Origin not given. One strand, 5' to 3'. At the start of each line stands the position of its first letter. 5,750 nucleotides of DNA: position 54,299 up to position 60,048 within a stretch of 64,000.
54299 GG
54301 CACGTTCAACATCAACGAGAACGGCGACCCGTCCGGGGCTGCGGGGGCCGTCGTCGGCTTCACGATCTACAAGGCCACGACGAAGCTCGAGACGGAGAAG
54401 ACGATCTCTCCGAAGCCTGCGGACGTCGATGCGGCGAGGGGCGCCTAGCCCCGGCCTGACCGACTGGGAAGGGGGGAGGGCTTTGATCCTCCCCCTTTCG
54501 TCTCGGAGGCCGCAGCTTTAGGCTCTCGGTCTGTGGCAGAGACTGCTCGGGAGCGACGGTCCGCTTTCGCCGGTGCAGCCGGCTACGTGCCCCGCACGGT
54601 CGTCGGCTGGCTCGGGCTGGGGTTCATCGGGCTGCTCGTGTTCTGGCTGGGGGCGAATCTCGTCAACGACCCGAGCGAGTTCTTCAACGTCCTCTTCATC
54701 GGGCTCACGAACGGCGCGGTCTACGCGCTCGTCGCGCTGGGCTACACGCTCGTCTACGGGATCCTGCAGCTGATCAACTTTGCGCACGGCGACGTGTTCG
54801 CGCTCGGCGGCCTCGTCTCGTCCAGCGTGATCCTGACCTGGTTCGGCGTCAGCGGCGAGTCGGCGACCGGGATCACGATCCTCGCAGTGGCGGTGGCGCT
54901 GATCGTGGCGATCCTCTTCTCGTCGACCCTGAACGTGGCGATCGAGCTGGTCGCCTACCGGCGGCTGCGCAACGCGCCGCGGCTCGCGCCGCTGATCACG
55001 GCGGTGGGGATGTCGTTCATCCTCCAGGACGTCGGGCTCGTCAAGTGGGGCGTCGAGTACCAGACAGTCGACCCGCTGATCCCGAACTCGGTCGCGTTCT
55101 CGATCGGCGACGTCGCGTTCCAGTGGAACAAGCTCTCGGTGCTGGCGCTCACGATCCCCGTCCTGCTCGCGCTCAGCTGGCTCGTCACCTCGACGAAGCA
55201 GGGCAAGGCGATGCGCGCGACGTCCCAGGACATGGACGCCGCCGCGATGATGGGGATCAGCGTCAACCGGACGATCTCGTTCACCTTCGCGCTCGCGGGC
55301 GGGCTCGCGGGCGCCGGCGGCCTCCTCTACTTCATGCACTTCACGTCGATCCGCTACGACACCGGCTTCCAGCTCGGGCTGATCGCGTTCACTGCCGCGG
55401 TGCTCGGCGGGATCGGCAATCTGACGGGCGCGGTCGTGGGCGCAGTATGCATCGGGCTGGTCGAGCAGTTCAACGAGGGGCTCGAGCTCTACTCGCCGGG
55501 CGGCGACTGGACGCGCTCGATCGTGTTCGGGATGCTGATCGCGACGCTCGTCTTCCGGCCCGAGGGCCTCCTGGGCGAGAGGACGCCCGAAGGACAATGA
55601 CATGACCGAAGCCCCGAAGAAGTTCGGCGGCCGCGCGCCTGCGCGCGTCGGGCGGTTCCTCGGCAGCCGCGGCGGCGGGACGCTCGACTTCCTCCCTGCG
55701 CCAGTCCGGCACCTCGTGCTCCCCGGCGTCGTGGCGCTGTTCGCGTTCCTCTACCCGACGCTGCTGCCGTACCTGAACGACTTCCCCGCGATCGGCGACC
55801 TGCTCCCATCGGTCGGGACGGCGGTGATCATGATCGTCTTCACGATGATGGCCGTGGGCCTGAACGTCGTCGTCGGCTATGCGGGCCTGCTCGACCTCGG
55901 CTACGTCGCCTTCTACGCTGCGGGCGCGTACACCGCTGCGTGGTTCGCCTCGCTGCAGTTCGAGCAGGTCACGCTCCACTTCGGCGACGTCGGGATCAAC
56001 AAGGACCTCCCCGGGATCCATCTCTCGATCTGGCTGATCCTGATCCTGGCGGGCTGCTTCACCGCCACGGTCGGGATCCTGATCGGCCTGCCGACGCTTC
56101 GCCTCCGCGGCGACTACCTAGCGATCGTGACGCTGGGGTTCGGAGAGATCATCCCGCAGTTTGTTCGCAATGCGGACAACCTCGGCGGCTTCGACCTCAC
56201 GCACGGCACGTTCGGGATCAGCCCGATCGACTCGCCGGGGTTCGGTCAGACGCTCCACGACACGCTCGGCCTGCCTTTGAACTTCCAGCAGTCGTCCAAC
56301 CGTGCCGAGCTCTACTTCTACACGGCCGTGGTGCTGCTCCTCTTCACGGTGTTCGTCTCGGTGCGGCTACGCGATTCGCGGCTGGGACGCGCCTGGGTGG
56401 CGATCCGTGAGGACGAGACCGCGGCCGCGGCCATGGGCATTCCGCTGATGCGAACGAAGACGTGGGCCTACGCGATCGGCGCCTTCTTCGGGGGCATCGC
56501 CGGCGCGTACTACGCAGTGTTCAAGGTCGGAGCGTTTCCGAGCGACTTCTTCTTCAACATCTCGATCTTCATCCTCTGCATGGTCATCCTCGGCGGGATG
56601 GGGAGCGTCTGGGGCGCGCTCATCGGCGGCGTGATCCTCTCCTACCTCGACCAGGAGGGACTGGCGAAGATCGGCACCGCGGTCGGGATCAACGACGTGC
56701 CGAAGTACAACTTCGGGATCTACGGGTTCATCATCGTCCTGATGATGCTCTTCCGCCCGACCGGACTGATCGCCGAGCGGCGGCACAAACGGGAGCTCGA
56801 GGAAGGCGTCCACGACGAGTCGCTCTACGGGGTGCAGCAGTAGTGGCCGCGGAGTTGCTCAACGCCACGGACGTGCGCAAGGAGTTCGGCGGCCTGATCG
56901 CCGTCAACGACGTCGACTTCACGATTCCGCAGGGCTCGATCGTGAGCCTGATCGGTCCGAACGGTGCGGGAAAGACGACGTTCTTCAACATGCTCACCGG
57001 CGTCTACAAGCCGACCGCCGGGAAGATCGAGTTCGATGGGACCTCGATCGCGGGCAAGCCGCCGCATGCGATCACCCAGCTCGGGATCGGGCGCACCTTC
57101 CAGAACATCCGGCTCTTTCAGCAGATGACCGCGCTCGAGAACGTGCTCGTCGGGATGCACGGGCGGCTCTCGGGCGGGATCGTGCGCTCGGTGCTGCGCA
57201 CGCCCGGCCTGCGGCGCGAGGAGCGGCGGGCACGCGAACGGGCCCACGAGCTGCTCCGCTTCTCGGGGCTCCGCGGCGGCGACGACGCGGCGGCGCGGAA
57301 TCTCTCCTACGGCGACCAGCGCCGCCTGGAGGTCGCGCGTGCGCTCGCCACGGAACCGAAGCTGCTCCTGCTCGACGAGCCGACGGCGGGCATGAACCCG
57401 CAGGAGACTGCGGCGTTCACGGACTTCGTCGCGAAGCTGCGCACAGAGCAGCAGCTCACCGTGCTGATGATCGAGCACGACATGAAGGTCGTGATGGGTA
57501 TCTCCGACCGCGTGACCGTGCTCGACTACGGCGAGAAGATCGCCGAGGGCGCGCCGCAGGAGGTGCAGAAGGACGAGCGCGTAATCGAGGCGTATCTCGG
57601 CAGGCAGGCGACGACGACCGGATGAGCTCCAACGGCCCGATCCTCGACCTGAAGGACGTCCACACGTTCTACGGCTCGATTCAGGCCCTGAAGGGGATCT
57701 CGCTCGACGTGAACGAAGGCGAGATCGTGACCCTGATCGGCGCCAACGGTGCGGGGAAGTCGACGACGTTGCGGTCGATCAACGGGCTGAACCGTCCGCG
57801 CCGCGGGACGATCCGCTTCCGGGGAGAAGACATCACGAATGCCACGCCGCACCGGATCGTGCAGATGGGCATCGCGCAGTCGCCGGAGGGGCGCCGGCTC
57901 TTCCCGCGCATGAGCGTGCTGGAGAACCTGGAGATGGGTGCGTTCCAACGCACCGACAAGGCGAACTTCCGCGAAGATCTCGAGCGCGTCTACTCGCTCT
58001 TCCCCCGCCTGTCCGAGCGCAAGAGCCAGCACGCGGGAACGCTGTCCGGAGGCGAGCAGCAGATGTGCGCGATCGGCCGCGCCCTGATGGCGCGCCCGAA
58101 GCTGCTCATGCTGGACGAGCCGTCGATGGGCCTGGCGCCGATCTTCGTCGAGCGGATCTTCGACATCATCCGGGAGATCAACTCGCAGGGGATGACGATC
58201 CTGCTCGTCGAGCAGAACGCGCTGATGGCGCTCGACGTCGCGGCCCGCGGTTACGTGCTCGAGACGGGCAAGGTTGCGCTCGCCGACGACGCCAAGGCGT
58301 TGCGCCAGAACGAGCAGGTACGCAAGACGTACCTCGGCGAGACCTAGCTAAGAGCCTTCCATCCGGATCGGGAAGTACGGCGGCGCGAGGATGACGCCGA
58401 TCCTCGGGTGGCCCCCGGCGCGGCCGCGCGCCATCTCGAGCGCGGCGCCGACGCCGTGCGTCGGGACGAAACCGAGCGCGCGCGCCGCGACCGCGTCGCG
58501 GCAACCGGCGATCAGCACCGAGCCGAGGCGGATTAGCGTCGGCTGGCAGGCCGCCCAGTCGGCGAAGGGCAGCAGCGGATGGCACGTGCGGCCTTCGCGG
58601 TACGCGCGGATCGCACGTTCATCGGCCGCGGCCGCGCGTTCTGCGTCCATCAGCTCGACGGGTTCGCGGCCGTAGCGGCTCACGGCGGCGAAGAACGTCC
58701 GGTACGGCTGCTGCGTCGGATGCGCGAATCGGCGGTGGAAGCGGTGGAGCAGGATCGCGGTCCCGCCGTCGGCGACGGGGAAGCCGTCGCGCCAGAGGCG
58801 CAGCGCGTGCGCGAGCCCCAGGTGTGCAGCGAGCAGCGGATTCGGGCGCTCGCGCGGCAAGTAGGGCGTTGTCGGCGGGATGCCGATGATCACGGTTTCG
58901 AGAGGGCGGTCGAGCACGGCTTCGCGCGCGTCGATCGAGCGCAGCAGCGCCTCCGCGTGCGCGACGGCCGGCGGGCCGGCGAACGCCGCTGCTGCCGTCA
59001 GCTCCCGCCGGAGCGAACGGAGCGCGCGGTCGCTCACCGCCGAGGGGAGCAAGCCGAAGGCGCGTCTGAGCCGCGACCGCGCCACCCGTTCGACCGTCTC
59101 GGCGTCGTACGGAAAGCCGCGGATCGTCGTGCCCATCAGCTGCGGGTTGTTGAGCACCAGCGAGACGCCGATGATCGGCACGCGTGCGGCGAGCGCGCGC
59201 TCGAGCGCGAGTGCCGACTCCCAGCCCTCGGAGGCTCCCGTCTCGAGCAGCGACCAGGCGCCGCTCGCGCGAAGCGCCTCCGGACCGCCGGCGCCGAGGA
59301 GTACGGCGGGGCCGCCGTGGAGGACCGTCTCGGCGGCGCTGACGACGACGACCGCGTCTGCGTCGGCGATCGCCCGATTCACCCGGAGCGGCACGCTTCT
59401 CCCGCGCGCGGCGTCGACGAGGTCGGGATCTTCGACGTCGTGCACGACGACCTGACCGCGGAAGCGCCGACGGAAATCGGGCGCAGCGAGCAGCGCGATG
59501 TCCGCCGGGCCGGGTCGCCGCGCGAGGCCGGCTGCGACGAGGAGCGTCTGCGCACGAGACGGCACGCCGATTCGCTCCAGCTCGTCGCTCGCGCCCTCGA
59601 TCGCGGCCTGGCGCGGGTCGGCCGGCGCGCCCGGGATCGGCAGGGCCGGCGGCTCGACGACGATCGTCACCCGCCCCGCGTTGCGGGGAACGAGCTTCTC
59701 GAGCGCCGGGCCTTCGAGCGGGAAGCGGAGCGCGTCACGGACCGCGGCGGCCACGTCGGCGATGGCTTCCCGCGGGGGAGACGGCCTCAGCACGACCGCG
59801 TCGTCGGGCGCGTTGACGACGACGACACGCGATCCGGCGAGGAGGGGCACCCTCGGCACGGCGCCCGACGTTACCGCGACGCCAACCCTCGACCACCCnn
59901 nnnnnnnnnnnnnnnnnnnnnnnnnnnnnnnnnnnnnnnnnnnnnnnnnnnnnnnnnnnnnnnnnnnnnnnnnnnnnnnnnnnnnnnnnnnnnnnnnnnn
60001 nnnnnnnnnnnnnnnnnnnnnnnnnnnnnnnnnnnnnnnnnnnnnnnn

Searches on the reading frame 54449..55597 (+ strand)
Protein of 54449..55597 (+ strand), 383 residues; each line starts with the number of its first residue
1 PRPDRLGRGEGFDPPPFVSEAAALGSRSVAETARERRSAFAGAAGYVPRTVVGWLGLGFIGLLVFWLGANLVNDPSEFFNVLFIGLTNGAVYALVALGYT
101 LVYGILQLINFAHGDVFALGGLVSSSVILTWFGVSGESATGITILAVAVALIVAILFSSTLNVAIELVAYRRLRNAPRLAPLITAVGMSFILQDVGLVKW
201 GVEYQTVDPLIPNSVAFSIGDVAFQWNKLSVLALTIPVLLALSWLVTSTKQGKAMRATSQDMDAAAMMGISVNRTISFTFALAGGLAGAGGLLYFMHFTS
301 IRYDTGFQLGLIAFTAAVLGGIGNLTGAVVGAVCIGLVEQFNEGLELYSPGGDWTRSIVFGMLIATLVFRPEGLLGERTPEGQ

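Call 39: search_protein_families(library=pfam, proteins=[window:54449-55597:+], max_evalue=0.00001)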
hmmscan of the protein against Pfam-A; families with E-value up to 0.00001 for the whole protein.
window:54449-55597:+ (383 aa): 1 family
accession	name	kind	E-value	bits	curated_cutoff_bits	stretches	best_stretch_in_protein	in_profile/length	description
PF02653.21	BPD_transp_2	-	4.3e-40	138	26.8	1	82-366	2-268/269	Branched-chain amino acid transport system / permease component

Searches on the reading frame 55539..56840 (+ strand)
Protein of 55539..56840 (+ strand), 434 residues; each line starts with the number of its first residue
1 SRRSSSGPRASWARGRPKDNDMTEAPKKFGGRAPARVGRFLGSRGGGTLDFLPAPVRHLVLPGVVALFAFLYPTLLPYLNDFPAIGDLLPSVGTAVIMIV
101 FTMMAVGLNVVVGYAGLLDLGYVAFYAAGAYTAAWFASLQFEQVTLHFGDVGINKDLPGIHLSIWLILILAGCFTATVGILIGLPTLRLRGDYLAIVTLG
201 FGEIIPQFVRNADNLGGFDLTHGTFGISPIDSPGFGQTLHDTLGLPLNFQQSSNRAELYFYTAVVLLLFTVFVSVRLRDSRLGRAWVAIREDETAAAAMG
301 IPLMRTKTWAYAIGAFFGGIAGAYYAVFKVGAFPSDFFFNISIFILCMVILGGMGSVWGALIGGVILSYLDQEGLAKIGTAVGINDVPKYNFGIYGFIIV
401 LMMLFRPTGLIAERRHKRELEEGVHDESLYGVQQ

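Call 39: search_protein_families(library=pfam, proteins=[window:55539-56840:+], max_evalue=0.00001)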
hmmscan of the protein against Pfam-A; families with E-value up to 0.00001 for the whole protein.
window:55539-56840:+ (434 aa): 1 family
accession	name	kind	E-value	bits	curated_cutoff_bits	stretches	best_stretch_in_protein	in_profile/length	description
PF02653.21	BPD_transp_2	-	3.1e-44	151.6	26.8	1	94-403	5-269/269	Branched-chain amino acid transport system / permease component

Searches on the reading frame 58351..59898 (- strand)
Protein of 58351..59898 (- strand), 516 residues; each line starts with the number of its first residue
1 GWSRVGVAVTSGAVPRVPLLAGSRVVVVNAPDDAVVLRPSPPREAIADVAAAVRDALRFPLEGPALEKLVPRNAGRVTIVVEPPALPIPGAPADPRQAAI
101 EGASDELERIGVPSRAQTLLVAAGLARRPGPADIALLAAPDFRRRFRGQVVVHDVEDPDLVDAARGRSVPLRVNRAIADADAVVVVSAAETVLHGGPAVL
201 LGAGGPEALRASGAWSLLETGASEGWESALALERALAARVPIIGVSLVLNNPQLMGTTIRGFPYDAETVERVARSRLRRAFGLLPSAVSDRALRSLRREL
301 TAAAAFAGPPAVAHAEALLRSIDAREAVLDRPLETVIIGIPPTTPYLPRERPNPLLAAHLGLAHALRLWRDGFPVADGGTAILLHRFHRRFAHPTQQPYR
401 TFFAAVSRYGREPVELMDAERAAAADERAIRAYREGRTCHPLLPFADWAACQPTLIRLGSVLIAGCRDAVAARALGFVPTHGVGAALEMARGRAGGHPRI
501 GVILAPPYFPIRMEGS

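Call 39: search_protein_families(library=pfam, proteins=[window:58351-59898:-], max_evalue=0.00001)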
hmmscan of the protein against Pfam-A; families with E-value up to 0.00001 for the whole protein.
window:58351-59898:- (516 aa): 1 family
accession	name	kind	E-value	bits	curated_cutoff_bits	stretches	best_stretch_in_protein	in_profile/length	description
PF09861.14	Lar_N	-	5.6e-09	35.9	23.3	1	32-188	12-162/204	Lactate racemase N-terminal domain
